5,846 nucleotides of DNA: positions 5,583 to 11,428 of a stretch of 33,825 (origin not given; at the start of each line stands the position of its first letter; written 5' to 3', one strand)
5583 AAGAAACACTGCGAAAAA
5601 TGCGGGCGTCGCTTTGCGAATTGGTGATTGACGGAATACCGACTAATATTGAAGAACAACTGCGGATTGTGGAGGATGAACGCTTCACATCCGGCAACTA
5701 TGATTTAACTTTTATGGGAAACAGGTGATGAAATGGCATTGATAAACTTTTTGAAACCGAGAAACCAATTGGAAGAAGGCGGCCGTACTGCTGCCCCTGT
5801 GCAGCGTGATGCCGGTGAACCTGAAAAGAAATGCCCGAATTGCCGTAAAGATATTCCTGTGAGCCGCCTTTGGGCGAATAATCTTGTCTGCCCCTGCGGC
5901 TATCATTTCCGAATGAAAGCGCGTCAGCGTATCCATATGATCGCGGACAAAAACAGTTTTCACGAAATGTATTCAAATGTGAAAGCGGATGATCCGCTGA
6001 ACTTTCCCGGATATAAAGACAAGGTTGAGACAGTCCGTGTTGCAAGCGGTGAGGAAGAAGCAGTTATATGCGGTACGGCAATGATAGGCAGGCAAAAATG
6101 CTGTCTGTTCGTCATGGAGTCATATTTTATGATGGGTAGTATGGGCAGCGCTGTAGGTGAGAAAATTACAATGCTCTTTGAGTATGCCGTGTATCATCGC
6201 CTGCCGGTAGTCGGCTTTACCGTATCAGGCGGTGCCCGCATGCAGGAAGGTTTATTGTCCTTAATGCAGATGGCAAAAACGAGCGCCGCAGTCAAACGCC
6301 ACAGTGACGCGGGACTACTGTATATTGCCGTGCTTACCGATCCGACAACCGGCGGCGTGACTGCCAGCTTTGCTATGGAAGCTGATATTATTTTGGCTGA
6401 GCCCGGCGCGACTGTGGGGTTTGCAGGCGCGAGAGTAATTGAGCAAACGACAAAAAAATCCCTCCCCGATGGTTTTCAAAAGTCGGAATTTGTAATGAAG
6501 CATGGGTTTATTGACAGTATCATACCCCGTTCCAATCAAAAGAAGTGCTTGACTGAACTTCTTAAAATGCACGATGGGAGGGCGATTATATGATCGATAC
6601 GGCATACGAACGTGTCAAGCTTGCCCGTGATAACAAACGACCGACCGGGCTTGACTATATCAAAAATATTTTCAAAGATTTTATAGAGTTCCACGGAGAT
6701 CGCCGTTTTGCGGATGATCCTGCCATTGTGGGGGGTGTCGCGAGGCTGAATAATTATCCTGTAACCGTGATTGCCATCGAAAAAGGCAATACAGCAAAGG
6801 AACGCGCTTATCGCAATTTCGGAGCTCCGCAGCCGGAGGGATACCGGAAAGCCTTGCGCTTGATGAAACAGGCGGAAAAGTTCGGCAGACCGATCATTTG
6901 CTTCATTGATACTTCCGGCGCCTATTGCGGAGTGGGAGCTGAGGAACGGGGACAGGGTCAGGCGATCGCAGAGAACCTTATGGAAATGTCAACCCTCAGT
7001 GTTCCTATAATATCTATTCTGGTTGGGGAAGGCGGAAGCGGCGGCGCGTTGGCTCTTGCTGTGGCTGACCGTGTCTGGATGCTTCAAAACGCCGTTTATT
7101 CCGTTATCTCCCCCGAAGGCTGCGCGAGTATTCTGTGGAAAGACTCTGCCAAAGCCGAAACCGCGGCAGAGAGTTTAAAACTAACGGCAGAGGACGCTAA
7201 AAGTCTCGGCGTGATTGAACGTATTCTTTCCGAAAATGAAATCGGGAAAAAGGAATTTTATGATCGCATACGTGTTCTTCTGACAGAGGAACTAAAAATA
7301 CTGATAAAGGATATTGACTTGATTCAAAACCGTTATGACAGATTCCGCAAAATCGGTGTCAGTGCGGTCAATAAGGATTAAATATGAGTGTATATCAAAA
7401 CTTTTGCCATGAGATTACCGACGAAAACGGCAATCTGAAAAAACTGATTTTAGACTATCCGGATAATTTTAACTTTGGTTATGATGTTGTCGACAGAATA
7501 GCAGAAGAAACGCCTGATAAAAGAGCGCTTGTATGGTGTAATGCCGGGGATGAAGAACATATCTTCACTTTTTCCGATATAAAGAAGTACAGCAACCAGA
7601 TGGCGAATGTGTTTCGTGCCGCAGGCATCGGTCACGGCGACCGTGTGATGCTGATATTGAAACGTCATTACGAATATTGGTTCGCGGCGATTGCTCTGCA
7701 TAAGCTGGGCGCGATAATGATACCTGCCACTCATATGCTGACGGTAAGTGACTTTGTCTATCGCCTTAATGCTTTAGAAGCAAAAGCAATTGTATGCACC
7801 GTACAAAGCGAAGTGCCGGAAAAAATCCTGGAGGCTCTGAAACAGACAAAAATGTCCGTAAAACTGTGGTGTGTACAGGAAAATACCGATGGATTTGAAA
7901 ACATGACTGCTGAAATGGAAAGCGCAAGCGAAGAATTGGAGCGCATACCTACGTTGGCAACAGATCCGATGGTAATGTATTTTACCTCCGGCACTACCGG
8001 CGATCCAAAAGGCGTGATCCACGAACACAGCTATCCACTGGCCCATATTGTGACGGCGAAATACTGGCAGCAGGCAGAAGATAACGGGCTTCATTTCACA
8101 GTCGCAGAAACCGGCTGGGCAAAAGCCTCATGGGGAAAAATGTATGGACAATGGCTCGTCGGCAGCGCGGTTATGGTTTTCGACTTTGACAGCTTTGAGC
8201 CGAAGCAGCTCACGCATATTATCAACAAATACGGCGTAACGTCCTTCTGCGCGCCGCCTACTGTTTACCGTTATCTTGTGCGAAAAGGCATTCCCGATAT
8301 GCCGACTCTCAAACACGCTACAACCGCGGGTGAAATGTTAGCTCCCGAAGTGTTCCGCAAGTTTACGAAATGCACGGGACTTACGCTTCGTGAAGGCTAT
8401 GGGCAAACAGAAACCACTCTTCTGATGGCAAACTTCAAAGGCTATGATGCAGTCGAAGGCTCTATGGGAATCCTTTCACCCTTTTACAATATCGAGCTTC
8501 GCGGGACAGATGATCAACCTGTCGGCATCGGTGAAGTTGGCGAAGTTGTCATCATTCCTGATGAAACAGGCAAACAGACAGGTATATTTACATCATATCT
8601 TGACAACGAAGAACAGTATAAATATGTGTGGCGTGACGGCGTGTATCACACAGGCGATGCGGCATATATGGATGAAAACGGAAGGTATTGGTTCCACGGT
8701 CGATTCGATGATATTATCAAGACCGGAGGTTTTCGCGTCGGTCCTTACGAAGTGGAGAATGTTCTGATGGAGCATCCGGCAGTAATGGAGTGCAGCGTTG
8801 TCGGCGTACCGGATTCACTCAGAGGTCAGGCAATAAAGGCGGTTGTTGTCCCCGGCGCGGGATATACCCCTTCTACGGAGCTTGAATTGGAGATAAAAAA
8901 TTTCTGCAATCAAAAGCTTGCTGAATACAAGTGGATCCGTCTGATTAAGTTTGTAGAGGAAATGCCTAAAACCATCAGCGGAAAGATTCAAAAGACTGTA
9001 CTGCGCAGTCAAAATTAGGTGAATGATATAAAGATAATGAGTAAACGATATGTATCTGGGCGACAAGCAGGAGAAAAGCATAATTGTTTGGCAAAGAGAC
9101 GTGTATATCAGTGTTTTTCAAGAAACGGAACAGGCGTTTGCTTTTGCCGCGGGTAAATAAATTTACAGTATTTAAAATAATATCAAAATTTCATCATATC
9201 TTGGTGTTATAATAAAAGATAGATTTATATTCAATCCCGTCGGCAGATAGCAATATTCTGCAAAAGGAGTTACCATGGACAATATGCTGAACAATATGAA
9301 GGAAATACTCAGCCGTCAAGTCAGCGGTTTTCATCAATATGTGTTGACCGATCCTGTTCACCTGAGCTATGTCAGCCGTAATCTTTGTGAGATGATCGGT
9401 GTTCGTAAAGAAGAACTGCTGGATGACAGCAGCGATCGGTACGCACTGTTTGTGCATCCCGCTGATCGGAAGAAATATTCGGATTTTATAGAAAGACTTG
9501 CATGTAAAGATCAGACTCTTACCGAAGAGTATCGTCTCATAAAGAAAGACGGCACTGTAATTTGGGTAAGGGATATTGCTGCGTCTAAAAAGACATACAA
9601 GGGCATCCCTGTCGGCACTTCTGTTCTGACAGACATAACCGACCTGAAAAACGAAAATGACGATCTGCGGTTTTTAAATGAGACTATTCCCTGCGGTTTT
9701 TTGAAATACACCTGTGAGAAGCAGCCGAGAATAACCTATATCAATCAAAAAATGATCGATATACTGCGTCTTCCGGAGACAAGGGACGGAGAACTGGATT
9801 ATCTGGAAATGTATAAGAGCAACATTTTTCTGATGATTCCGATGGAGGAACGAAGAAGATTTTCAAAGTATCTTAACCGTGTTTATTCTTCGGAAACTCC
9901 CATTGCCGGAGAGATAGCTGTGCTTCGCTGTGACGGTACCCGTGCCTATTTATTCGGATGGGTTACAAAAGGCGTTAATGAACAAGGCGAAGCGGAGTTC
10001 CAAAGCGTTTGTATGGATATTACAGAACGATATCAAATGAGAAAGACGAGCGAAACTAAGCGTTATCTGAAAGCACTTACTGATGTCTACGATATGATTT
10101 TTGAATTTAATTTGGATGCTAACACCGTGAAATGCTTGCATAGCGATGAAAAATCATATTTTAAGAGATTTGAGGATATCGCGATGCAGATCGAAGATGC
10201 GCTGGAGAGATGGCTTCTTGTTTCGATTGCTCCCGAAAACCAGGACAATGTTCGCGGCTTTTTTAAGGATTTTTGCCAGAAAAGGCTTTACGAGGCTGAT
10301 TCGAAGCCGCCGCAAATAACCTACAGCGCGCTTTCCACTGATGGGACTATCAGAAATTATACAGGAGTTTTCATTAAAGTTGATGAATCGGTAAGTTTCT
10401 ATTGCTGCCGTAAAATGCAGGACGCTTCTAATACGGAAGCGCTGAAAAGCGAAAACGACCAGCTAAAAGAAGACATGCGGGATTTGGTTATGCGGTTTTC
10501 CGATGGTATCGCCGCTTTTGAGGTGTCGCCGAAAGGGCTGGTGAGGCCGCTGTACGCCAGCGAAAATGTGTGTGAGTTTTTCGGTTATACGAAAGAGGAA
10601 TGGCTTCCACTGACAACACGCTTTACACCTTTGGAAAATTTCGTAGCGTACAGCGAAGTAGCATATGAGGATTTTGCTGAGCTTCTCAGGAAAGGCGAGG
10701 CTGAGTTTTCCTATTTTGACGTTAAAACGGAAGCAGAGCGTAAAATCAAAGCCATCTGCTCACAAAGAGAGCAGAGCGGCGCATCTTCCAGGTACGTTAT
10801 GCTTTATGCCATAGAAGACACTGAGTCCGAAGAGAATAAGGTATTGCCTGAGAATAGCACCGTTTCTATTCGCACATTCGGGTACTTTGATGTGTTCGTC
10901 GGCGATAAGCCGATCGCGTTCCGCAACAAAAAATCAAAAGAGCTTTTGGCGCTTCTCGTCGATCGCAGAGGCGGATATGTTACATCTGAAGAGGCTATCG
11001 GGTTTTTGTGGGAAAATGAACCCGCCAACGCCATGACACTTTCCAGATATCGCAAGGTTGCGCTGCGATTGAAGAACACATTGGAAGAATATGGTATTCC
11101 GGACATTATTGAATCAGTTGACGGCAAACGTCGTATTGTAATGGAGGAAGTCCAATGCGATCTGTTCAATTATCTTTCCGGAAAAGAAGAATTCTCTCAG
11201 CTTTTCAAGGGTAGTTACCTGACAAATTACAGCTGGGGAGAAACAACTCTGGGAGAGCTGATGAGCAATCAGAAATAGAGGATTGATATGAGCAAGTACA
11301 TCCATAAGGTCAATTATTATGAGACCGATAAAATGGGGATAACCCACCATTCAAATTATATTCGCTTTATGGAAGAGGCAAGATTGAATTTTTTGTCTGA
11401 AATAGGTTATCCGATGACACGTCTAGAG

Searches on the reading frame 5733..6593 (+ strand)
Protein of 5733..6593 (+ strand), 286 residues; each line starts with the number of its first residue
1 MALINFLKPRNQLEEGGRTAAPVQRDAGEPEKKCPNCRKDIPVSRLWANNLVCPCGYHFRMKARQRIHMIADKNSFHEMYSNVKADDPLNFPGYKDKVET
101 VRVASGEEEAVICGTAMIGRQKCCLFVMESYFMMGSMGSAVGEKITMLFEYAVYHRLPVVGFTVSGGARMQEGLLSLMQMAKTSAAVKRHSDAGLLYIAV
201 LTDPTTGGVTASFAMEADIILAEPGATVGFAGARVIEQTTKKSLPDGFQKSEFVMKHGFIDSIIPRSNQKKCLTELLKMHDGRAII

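Call 56: search_protein_families(library=pfam, proteins=[window:5733-6593:+], max_evalue=0.001)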
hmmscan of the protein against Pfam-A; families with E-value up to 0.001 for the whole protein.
window:5733-6593:+ (286 aa): 1 family
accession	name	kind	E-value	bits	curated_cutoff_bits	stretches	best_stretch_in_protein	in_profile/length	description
PF01039.27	Carboxyl_trans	-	2e-16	60.1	22.3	1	62-240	9-177/493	Carboxyl transferase domain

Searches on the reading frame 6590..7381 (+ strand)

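Call 56: search_protein_families(library=pfam, proteins=[window:6590-7381:+], max_evalue=0.001)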
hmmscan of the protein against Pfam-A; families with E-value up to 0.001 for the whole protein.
window:6590-7381:+ (263 aa): 3 families
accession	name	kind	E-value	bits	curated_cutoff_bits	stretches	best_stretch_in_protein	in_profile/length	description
PF03255.19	ACCA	-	1.5e-113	379.6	23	1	4-256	52-310/310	Acetyl co-enzyme A carboxylase carboxyltransferase-like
PF01039.27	Carboxyl_trans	-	4.2e-17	62.4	22.3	1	44-200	282-429/493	Carboxyl transferase domain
PF00378.25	ECH_1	-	5.1e-05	23.2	27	1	118-221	69-182/251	Enoyl-CoA hydratase/isomerase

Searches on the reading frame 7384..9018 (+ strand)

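Call 6: search_protein_families(library=pfam, proteins=[window:7384-9018:+], max_evalue=0.001)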
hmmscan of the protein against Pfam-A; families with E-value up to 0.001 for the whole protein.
window:7384-9018:+ (544 aa): 2 families
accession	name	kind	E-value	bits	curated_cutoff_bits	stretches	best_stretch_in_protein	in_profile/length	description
PF00501.34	AMP-binding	-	4.1e-63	213.9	29.9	1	37-390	2-374/384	AMP-binding enzyme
PF13193.12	AMP-binding_C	-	1.5e-22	80.7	24.5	1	456-534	1-76/76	AMP-binding enzyme C-terminal domain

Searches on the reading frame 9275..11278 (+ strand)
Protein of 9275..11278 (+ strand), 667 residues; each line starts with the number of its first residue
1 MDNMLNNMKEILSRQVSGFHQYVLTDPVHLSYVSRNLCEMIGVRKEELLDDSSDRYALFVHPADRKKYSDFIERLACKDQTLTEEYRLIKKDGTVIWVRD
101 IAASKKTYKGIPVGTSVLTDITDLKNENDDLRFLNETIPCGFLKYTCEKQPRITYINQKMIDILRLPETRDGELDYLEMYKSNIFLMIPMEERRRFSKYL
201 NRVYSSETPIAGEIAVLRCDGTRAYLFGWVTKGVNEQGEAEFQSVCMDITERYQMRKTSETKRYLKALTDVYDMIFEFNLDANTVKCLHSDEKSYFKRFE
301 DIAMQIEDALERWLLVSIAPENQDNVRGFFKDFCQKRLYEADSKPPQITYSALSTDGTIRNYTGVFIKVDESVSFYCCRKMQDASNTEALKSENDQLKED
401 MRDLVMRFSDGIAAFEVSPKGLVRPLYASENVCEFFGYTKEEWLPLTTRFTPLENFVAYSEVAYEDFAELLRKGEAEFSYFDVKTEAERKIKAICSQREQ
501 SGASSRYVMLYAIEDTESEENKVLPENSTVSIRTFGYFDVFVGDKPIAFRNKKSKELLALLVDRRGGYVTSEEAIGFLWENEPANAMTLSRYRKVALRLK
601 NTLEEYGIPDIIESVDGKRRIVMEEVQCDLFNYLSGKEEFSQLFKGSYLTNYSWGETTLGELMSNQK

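Call 6: search_protein_families(library=pfam, proteins=[window:9275-11278:+], max_evalue=0.001)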
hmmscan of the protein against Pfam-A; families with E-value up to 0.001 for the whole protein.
window:9275-11278:+ (667 aa): 3 families
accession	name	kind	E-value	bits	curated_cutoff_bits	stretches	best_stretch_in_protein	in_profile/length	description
PF08447.18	PAS_3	-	8e-19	68.1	25.6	1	32-110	3-80/89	PAS fold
PF13426.13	PAS_9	-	1.1e-10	42.2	27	1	23-123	5-103/103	PAS domain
PF00989.32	PAS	-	1.7e-05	25.3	22.6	0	31-102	24-93/113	PAS fold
